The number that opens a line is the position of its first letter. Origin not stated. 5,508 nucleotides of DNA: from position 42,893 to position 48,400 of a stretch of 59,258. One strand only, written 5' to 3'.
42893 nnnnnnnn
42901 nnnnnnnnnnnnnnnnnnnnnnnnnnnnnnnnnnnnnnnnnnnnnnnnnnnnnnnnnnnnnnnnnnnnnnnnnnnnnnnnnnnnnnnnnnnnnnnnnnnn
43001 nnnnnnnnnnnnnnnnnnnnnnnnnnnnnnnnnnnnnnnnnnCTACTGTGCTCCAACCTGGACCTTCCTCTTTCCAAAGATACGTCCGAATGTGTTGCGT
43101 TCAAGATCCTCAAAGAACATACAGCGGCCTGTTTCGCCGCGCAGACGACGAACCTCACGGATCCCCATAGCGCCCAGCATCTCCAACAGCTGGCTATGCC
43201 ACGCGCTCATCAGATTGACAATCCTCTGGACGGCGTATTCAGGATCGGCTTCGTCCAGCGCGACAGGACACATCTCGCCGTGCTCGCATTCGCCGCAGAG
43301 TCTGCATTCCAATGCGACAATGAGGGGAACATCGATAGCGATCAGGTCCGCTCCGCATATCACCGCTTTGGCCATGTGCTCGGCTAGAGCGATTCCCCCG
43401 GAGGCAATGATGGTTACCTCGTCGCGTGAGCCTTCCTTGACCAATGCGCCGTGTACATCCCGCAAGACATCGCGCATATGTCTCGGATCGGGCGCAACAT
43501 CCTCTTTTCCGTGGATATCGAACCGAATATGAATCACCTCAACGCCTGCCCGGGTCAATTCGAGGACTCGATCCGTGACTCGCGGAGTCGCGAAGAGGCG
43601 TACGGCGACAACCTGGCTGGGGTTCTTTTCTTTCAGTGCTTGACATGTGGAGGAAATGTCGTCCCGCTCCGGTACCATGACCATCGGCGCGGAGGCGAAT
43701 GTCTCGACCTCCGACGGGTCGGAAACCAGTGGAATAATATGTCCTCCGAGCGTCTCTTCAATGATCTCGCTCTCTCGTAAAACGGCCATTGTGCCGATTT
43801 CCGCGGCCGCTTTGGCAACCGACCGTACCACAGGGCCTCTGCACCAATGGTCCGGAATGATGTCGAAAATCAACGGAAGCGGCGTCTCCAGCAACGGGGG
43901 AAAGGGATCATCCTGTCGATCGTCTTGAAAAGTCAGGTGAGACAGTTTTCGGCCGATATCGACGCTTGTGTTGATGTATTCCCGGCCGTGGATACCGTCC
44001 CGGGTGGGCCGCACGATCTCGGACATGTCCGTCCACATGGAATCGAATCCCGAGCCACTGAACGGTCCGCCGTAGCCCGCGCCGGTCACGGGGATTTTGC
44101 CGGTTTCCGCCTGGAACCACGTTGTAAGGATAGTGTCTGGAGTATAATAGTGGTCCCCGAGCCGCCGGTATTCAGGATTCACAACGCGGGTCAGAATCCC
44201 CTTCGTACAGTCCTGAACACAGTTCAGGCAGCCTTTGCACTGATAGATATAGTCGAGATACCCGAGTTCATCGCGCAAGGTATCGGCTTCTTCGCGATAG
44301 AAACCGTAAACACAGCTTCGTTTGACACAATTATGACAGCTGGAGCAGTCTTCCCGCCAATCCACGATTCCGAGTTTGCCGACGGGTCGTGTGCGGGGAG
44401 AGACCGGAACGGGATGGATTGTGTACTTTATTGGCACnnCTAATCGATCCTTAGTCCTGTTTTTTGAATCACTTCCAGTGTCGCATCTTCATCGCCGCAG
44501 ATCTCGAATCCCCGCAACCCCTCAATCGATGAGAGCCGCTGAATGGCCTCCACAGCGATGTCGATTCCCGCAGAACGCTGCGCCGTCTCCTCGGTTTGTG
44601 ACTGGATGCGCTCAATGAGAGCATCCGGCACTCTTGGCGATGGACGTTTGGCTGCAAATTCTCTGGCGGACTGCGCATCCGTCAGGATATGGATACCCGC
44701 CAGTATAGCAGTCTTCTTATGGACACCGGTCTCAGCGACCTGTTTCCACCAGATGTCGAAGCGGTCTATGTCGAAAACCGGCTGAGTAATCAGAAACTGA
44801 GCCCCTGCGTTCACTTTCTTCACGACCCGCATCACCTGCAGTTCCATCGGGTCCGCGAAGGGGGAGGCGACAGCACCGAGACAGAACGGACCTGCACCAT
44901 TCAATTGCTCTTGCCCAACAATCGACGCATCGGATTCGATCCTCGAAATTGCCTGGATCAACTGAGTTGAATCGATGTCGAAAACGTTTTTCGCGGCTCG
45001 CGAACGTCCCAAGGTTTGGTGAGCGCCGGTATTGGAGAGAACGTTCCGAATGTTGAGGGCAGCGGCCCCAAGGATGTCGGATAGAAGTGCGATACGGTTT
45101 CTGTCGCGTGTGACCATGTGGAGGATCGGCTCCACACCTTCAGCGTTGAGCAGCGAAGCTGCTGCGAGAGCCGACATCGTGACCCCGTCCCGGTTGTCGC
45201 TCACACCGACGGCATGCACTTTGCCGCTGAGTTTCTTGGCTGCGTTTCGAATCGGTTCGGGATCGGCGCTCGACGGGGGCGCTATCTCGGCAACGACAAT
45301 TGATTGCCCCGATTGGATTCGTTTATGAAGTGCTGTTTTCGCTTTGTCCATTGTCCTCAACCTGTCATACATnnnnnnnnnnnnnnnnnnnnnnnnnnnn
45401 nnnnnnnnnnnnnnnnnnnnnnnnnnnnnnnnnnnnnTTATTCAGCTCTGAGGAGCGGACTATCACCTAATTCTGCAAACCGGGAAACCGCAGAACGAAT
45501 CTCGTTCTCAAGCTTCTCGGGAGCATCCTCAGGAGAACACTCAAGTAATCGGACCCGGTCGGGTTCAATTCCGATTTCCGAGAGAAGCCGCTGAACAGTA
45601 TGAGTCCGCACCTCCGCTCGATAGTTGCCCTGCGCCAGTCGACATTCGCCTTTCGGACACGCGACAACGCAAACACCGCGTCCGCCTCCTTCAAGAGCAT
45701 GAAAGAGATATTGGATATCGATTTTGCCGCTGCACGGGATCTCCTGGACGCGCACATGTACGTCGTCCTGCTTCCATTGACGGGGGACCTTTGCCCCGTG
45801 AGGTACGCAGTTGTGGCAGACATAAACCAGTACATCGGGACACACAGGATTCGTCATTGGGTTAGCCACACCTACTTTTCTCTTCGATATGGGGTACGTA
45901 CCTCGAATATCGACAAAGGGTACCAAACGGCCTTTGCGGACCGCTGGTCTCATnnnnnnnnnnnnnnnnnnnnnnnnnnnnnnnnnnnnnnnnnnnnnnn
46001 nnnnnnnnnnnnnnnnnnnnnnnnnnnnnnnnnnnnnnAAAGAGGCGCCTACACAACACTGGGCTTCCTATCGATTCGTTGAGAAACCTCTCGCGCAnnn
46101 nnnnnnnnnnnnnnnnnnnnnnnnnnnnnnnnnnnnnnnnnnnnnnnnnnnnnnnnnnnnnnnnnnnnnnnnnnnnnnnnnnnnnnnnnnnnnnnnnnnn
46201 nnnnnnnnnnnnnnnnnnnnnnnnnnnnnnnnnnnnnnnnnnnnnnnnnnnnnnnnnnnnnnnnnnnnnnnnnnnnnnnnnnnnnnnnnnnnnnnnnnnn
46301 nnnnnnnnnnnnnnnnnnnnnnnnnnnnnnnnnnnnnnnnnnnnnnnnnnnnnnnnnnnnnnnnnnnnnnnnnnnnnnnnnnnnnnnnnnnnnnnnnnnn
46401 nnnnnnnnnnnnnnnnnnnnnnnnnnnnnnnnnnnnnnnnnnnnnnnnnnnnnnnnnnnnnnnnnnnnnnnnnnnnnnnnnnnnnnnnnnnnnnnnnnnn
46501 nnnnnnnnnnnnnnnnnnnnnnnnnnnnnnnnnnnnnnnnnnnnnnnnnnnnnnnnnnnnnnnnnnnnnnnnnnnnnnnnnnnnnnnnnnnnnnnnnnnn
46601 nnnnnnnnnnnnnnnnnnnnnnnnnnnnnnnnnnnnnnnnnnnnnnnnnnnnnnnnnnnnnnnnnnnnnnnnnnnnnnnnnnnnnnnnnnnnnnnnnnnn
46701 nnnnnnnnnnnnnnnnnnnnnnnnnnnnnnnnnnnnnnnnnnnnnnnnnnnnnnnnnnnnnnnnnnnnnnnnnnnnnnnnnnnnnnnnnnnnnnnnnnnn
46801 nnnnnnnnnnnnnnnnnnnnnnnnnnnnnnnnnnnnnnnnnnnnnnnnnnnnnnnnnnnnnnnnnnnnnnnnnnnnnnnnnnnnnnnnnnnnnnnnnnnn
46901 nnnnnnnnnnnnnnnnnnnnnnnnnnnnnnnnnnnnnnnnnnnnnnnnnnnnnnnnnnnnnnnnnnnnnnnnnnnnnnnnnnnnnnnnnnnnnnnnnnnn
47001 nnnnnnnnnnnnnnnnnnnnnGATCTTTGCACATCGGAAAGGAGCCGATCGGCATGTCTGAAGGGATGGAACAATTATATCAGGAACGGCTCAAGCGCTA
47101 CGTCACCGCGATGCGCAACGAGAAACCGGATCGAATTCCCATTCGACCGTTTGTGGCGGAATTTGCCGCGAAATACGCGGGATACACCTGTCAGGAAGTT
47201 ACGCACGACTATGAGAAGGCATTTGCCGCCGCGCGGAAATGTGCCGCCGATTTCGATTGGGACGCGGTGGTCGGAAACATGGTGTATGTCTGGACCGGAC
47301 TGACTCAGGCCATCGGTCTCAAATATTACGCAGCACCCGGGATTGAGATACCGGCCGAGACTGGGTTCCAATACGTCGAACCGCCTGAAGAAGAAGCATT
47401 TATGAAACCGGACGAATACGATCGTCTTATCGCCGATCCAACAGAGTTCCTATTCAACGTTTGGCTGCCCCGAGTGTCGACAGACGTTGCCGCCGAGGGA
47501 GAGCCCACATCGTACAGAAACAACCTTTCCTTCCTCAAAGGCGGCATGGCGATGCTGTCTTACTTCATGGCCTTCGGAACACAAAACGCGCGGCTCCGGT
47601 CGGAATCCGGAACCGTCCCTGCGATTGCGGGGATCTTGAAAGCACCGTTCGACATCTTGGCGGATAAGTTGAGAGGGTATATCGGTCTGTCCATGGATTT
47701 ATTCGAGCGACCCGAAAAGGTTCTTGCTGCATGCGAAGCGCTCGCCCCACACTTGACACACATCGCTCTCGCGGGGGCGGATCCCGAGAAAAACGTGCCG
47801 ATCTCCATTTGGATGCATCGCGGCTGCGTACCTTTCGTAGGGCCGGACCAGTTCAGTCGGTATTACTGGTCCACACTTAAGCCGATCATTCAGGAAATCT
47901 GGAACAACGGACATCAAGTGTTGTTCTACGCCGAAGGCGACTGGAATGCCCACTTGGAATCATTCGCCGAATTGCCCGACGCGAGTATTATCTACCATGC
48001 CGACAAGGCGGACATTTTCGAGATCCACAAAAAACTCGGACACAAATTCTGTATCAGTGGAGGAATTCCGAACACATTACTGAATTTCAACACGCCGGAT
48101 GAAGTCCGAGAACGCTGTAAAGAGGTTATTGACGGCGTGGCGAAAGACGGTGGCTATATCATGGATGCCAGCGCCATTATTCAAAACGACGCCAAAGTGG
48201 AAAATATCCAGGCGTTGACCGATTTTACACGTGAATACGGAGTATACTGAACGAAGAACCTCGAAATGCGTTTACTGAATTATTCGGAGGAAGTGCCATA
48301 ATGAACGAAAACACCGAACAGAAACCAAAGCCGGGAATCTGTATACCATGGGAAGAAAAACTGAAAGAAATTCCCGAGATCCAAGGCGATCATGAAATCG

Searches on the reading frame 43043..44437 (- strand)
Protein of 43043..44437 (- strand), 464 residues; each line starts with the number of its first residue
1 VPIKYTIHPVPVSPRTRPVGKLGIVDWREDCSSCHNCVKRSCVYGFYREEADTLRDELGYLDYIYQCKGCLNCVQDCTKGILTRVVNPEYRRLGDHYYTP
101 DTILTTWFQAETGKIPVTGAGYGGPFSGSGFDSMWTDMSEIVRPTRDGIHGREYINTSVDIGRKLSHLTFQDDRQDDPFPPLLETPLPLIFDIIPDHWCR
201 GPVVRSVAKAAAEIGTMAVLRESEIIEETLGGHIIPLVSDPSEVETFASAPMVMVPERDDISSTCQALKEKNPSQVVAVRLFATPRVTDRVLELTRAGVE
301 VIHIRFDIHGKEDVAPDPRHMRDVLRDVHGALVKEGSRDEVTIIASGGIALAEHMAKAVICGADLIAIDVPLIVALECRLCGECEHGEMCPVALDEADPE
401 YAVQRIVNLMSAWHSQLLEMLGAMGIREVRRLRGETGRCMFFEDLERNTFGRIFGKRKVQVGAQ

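Call 6: search_protein_families(library=pfam, proteins=[window:43043-44437:-], max_evalue=0.001)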
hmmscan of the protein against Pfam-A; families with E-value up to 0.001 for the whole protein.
window:43043-44437:- (464 aa): 3 families
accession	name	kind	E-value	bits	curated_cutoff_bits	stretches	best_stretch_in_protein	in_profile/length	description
PF01645.23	Glu_synthase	-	1.2e-15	58.1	20.4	1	251-426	181-368/369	Conserved region in glutamate synthase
PF13187.11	Fer4_9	-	2.5e-05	24.6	27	1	30-81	1-51/52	4Fe-4S dicluster domain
PF13534.11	Fer4_17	-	0.00064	20.7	22.2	0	375-395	43-61/61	4Fe-4S dicluster domain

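Call 8: search_protein_families(library=ncbifam, proteins=[window:43043-44437:-], max_evalue=0.00001)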
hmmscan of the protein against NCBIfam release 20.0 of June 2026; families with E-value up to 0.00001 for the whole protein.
window:43043-44437:- (464 aa): 0 families

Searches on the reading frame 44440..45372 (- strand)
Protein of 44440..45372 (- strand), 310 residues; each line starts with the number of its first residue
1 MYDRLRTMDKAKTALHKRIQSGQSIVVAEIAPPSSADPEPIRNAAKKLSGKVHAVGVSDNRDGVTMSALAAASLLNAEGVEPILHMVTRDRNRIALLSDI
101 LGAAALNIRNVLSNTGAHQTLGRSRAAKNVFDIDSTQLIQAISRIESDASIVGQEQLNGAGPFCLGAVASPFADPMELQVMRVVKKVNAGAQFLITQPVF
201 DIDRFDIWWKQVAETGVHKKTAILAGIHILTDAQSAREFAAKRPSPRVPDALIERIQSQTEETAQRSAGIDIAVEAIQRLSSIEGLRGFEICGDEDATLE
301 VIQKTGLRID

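Call 6: search_protein_families(library=pfam, proteins=[window:44440-45372:-], max_evalue=0.001)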
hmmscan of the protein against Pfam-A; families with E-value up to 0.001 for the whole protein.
window:44440-45372:- (310 aa): 1 family
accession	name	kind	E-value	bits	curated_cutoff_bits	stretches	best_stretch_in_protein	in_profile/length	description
PF02219.23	MTHFR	-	2.5e-28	99.7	24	1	15-304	2-285/287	Methylenetetrahydrofolate reductase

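Call 8: search_protein_families(library=ncbifam, proteins=[window:44440-45372:-], max_evalue=0.00001)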
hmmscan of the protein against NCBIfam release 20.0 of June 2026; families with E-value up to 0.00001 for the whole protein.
window:44440-45372:- (310 aa): 4 families
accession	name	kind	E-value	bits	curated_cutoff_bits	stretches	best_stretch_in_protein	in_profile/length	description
NF006396.0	PRK08645.1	equivalog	4.1e-51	173.8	453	1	9-282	308-578/611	bifunctional homocysteine S-methyltransferase/methylenetetrahydrofolate reductase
TIGR00676.1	fadh2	equivalog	4.6e-17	62.2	293.7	1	68-282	47-250/275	methylenetetrahydrofolate reductase [NAD(P)H]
TIGR00677.1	fadh2_euk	equivalog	1e-11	44.8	310.05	1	71-306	51-276/281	methylenetetrahydrofolate reductase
NF006950.0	PRK09432.1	equivalog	6.2e-07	29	382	1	176-291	162-274/296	methylenetetrahydrofolate reductase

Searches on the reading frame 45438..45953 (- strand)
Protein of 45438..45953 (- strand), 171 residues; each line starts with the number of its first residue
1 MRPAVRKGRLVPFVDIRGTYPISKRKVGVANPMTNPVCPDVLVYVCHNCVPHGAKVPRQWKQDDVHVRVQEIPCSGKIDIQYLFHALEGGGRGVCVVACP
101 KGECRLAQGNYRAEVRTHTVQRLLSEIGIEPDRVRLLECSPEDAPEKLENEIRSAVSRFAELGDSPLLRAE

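Call 6: search_protein_families(library=pfam, proteins=[window:45438-45953:-], max_evalue=0.001)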
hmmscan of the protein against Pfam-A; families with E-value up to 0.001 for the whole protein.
window:45438-45953:- (171 aa): 1 family
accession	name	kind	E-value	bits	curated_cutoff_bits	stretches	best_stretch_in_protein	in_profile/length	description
PF02662.21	FlpD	-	3.5e-25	88.8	22.3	1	41-163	1-123/123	Methyl-viologen-reducing hydrogenase, delta subunit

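Call 8: search_protein_families(library=ncbifam, proteins=[window:45438-45953:-], max_evalue=0.00001)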
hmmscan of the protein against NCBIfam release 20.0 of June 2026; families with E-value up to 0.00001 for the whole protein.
window:45438-45953:- (171 aa): 2 families
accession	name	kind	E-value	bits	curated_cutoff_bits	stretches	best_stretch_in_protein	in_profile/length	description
NF045873.1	F420_non_VhuD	exception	1.5e-19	70.4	215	1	41-167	4-130/132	F420-non-reducing hydrogenase iron-sulfur subunit VhuD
NF040770.1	hetero_SS_HdrA2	exception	1.6e-18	66.2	1100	1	35-163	644-772/777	CoB-CoM heterodisulfide reductase HdrA2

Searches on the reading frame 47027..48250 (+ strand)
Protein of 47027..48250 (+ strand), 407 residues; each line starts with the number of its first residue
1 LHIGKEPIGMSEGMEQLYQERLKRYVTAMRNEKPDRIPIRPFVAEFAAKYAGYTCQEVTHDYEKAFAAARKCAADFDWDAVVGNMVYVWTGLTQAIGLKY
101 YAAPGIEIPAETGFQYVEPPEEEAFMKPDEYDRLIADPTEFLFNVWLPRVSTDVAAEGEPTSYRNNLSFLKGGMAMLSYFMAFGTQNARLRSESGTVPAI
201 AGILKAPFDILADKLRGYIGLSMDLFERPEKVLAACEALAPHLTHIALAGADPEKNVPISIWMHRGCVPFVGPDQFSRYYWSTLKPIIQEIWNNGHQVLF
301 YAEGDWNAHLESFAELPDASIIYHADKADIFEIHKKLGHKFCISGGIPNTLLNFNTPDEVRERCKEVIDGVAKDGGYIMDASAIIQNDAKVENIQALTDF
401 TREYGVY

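Call 33: search_protein_families(library=pfam, proteins=[window:47027-48250:+], max_evalue=0.00001)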
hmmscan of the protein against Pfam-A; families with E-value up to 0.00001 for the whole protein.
window:47027-48250:+ (407 aa): 1 family
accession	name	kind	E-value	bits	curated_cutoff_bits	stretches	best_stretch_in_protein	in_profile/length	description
PF01208.23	URO-D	-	1.5e-25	90.4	23.9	1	189-404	128-346/346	Uroporphyrinogen decarboxylase (URO-D)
